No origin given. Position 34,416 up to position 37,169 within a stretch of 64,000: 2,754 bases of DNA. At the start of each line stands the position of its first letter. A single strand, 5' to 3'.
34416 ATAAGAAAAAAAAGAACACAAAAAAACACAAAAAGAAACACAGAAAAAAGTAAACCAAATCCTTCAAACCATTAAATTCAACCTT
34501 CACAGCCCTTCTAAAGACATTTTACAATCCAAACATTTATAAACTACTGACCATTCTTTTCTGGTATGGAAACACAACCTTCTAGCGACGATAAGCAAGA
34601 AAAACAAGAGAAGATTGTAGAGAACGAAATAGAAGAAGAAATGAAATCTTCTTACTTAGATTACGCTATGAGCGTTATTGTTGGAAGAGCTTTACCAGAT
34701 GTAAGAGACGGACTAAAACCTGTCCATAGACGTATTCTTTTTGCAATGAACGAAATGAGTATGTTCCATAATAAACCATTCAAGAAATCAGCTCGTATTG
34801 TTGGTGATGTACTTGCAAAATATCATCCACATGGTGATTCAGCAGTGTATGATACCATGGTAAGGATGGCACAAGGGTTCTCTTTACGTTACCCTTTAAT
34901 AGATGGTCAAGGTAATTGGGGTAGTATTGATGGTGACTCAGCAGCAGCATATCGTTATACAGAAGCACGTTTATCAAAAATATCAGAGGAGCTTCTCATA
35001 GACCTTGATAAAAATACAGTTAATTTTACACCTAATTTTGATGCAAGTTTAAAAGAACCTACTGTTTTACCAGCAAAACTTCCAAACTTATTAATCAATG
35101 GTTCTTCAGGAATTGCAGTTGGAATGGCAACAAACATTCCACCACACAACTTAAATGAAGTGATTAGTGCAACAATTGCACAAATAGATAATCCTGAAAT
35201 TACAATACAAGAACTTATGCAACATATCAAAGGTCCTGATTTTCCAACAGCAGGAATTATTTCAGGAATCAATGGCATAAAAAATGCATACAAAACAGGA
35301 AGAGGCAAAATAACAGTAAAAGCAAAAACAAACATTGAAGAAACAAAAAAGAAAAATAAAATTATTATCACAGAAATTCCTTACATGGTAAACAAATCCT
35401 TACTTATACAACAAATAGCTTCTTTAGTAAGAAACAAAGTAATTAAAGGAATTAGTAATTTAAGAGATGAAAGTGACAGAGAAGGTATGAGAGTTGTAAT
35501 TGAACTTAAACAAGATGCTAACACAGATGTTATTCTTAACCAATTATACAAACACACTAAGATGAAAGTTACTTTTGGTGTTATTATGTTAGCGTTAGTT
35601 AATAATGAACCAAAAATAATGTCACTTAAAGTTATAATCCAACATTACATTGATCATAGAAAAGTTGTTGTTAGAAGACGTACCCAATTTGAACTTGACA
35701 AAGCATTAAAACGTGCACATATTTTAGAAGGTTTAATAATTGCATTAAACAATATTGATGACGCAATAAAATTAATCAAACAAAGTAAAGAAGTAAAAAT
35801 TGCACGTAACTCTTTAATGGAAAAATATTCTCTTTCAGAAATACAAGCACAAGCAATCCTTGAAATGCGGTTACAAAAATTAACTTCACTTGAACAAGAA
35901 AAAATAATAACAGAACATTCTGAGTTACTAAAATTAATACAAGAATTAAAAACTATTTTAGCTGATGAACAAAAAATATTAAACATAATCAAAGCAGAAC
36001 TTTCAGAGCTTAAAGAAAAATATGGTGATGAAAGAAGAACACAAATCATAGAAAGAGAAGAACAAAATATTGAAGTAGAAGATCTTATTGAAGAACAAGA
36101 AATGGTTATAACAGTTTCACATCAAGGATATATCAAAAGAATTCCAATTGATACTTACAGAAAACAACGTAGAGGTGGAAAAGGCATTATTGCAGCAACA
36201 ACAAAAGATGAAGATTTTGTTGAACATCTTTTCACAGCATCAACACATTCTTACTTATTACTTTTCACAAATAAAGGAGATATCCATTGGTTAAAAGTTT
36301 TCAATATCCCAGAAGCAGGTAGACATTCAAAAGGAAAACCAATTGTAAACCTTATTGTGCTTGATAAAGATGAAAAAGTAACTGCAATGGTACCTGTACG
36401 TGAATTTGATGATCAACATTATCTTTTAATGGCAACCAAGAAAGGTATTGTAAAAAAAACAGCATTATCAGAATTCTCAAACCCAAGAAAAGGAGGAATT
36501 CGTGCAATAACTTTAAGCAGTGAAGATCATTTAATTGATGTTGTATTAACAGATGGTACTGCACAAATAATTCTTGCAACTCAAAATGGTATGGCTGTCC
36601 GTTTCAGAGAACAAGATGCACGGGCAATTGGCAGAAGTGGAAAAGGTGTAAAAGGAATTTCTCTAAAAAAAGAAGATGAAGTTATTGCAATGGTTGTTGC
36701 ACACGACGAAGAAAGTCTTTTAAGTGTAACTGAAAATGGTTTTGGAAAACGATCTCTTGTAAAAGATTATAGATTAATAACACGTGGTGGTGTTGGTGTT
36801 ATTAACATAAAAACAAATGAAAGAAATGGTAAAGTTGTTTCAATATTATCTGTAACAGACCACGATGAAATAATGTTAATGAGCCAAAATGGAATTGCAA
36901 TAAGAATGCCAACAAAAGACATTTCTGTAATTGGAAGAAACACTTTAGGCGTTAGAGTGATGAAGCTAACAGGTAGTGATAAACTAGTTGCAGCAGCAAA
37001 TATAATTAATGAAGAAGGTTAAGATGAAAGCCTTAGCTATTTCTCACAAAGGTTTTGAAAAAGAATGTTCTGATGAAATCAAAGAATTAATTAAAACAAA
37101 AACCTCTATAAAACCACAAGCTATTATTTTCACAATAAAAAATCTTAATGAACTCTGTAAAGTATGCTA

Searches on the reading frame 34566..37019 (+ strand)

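Call 50: search_protein_families(library=pfam, proteins=[window:34566-37019:+], max_evalue=0.00001)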
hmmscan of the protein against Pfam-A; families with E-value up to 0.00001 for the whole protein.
window:34566-37019:+ (818 aa): 2 families
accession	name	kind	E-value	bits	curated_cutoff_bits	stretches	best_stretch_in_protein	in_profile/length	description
PF00521.26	DNA_topoisoIV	-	1.8e-170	567.9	31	1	41-479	1-431/432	DNA gyrase/topoisomerase IV, subunit A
PF03989.18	DNA_gyraseA_C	-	7.1e-73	240.3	27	5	513-557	2-46/48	DNA gyrase C-terminal domain, beta-propeller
